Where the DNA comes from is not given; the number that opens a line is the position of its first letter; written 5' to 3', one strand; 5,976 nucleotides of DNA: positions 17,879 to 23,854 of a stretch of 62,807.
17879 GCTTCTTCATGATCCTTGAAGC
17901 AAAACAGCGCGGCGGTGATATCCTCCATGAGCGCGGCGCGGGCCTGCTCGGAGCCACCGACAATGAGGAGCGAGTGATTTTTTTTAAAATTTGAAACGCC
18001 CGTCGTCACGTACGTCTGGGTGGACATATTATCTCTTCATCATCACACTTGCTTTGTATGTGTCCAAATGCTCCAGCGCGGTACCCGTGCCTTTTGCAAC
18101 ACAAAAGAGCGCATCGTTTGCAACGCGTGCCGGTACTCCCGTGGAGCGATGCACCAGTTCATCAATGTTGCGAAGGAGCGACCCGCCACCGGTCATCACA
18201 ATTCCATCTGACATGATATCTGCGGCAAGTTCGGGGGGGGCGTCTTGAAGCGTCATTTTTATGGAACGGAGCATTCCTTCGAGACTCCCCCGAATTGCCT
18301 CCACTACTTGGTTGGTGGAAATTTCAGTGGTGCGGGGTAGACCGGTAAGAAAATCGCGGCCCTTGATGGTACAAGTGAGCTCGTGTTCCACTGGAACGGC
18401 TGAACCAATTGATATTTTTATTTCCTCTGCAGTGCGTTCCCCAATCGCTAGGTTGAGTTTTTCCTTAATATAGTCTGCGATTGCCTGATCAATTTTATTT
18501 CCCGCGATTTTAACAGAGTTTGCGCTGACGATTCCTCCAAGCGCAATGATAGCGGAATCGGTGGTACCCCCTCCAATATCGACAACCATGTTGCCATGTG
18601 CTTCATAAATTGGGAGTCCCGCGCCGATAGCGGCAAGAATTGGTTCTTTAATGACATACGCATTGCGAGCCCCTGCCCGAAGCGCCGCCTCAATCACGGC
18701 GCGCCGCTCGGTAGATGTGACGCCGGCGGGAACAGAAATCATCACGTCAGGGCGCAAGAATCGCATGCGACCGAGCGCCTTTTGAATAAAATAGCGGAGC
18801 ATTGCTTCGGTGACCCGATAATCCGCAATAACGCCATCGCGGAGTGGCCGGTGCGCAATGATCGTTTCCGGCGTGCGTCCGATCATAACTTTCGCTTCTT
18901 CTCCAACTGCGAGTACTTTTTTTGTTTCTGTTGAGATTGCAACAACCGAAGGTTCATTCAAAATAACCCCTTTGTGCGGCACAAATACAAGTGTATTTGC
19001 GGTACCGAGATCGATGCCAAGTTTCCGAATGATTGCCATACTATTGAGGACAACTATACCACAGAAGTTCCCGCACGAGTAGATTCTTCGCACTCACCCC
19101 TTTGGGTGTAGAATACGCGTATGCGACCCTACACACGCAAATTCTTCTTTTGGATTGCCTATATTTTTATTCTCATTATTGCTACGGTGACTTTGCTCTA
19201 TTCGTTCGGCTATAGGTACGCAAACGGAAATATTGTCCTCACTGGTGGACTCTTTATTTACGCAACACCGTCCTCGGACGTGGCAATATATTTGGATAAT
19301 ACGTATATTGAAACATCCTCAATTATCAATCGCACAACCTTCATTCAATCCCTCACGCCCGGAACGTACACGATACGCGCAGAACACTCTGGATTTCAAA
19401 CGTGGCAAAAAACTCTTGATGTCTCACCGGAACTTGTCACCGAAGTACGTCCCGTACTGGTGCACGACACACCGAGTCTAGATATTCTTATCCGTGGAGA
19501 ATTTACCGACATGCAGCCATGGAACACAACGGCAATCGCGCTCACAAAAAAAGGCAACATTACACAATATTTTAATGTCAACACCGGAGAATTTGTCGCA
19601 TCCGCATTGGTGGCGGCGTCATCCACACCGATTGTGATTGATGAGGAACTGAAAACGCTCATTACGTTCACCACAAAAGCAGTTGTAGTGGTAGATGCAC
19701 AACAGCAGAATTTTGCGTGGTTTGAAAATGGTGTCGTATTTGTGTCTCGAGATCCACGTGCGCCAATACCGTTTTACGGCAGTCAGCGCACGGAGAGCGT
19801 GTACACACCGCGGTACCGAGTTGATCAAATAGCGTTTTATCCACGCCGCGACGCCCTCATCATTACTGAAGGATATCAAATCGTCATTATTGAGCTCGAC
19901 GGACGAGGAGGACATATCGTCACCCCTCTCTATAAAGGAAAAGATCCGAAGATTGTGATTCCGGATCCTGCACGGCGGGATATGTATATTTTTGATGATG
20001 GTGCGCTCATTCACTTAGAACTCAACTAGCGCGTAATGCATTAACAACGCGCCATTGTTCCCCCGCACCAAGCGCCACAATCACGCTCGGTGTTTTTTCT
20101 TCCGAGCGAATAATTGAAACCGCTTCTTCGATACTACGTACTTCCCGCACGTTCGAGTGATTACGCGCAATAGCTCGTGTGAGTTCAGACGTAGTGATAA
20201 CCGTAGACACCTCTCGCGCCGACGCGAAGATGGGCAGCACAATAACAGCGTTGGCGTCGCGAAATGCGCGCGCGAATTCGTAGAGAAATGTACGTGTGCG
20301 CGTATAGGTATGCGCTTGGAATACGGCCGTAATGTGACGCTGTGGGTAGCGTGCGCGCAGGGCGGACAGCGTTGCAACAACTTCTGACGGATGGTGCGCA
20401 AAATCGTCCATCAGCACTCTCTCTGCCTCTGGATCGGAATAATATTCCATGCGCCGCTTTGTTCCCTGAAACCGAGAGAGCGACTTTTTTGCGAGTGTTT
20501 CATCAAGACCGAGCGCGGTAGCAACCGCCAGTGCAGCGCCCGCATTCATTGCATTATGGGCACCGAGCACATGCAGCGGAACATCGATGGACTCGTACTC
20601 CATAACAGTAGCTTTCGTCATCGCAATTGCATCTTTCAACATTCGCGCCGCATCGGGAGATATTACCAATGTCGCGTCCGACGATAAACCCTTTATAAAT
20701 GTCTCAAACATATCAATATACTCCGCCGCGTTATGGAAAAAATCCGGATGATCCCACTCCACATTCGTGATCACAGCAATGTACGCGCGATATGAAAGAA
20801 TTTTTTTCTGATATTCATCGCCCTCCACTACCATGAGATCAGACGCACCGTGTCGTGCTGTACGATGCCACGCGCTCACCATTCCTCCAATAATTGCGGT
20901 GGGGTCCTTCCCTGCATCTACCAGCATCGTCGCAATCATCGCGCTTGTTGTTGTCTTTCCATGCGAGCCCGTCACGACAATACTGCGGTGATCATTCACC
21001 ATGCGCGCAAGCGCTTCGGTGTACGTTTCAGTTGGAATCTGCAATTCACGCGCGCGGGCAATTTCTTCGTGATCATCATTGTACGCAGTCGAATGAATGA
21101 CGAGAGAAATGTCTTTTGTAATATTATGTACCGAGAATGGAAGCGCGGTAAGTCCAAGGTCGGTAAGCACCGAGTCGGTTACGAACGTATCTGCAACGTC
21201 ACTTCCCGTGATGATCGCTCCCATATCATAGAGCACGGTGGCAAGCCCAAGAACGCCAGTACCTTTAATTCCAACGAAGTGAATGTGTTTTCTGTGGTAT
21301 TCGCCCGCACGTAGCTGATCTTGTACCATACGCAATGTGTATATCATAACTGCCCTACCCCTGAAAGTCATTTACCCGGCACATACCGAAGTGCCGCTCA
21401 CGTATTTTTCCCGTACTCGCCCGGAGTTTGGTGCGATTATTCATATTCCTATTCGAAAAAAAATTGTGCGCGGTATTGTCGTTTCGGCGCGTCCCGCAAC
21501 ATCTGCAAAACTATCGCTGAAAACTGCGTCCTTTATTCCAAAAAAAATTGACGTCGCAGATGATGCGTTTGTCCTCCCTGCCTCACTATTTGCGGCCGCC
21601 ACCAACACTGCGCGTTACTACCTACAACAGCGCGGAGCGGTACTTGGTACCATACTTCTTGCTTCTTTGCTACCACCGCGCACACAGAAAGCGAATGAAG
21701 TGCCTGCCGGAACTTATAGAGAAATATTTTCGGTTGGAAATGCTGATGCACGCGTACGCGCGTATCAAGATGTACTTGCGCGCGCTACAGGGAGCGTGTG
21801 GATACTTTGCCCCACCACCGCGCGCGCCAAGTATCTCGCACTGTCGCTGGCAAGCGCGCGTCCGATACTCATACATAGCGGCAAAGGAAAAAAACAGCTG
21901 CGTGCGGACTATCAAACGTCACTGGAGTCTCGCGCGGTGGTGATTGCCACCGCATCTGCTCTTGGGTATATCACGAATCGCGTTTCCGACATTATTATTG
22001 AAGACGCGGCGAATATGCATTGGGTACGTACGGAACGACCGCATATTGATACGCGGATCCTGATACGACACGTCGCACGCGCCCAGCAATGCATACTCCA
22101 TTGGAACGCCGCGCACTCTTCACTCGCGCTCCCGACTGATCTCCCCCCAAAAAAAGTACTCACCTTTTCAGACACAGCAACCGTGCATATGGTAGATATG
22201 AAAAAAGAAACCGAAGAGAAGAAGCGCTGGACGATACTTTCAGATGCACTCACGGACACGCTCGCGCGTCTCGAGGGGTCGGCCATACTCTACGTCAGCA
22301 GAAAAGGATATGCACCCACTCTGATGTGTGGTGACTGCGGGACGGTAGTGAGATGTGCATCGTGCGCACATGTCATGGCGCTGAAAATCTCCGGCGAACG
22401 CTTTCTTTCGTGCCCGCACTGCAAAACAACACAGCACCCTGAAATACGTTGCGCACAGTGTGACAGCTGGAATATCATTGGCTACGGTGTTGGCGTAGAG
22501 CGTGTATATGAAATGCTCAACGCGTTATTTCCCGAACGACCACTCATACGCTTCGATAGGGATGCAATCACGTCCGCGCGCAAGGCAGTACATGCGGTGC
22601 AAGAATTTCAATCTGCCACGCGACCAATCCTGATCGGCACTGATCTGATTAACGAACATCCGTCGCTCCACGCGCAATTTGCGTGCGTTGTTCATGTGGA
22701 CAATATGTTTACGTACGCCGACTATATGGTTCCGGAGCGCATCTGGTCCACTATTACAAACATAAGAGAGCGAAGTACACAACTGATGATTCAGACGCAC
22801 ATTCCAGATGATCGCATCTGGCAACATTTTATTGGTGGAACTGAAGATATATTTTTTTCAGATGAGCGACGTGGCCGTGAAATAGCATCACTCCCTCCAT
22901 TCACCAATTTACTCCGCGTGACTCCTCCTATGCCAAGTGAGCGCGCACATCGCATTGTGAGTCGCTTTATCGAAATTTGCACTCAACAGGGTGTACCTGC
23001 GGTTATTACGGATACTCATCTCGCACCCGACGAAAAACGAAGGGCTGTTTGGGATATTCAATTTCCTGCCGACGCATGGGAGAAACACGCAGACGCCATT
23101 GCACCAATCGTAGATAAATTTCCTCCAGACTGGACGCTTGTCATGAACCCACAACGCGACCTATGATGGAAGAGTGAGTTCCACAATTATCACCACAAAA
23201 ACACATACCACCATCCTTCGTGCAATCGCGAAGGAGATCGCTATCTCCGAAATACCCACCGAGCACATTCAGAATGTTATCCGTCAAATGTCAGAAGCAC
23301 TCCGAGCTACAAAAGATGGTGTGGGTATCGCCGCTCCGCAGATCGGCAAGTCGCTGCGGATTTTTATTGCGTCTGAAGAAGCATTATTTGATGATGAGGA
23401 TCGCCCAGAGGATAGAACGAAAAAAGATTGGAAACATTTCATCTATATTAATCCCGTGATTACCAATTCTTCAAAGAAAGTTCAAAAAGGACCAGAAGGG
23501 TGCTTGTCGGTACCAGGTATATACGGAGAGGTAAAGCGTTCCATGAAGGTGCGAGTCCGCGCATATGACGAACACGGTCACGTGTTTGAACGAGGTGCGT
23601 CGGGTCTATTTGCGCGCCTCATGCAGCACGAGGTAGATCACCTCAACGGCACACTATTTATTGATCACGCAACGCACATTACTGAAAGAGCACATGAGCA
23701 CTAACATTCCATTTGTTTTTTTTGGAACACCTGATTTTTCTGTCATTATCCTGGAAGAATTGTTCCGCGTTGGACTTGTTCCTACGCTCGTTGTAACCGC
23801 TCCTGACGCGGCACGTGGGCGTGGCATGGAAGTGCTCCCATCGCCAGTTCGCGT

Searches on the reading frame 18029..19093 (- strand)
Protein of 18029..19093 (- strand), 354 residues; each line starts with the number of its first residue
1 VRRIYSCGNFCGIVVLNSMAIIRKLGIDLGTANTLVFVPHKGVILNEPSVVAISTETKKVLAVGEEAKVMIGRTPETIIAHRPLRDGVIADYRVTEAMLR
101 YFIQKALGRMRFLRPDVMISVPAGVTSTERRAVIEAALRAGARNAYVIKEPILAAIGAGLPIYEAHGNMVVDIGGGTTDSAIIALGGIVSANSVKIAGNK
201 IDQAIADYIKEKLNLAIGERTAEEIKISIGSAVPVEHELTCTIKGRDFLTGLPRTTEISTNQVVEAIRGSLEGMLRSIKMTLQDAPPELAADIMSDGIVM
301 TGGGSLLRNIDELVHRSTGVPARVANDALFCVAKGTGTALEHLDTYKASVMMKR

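Call 58: search_protein_families(library=pfam, proteins=[window:18029-19093:-], max_evalue=0.0001)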
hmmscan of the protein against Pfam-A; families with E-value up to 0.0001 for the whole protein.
window:18029-19093:- (354 aa): 4 families
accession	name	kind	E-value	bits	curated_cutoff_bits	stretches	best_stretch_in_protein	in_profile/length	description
PF06723.19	MreB_Mbl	-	3.5e-133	443.9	27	1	24-346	3-325/327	MreB/Mbl protein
PF14450.12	FtsA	-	1.4e-14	54.9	31.8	1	169-327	1-112/127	Cell division protein FtsA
PF00022.25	Actin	-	8.2e-12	44.8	27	1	48-213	31-192/410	Actin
PF00012.26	HSP70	-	1.3e-11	43.9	20.6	1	116-335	135-367/599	Hsp70 protein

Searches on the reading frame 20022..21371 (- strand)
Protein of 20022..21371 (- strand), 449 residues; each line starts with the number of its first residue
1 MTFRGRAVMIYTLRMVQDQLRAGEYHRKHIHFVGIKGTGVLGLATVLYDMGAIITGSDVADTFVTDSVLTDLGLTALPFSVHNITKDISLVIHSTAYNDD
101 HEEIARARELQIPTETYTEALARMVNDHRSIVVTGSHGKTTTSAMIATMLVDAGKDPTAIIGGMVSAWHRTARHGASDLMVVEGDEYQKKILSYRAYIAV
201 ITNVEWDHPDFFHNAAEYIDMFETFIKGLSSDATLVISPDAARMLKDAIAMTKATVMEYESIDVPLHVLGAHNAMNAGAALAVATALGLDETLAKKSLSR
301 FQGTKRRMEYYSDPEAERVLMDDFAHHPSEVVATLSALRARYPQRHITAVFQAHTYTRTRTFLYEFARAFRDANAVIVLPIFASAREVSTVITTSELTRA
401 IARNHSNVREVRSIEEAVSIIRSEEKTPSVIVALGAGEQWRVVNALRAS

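Call 58: search_protein_families(library=pfam, proteins=[window:20022-21371:-], max_evalue=0.0001)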
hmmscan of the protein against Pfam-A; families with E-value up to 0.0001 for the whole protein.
window:20022-21371:- (449 aa): 3 families
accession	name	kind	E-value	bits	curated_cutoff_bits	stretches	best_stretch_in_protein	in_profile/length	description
PF01225.30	Mur_ligase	-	1.4e-17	64.2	21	1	29-128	1-94/95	Mur ligase family, catalytic domain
PF08245.18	Mur_ligase_M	-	1.7e-17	64.5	24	1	133-259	1-145/200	Mur ligase middle domain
PF02875.26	Mur_ligase_C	-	8.2e-15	56.2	28.4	1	306-437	1-127/127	Mur ligase, glutamate ligase domain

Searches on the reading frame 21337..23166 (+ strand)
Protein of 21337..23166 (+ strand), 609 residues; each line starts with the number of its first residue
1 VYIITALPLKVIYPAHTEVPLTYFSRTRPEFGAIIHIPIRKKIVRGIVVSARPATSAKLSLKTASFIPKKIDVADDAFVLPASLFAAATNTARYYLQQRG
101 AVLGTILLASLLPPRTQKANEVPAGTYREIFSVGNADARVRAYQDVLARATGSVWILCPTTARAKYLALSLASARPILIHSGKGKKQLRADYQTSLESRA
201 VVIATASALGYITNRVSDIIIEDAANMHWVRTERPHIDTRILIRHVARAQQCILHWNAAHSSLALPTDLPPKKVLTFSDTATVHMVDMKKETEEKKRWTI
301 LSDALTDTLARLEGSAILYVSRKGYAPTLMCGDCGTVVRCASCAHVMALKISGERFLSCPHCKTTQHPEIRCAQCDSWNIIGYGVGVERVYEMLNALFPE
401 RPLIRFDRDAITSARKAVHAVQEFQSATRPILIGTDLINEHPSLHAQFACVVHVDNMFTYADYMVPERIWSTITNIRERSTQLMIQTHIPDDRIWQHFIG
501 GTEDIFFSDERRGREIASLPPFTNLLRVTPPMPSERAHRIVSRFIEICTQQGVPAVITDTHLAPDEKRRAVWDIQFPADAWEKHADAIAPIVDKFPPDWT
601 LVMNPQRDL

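Call 58: search_protein_families(library=pfam, proteins=[window:21337-23166:+], max_evalue=0.0001)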
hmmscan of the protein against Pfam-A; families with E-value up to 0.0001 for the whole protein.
window:21337-23166:+ (609 aa): 1 family
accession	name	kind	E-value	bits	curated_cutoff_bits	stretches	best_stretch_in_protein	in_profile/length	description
PF17764.6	PriA_3primeBD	-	1.9e-06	28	22.7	1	10-107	1-95/96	3'DNA-binding domain (3'BD)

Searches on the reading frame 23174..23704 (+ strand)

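Call 58: search_protein_families(library=pfam, proteins=[window:23174-23704:+], max_evalue=0.0001)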
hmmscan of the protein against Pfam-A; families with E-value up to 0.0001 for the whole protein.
window:23174-23704:+ (176 aa): 1 family
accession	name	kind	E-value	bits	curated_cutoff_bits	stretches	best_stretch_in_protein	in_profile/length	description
PF01327.26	Pep_deformylase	-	2.1e-44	151.3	22.8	1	10-169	7-153/156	Polypeptide deformylase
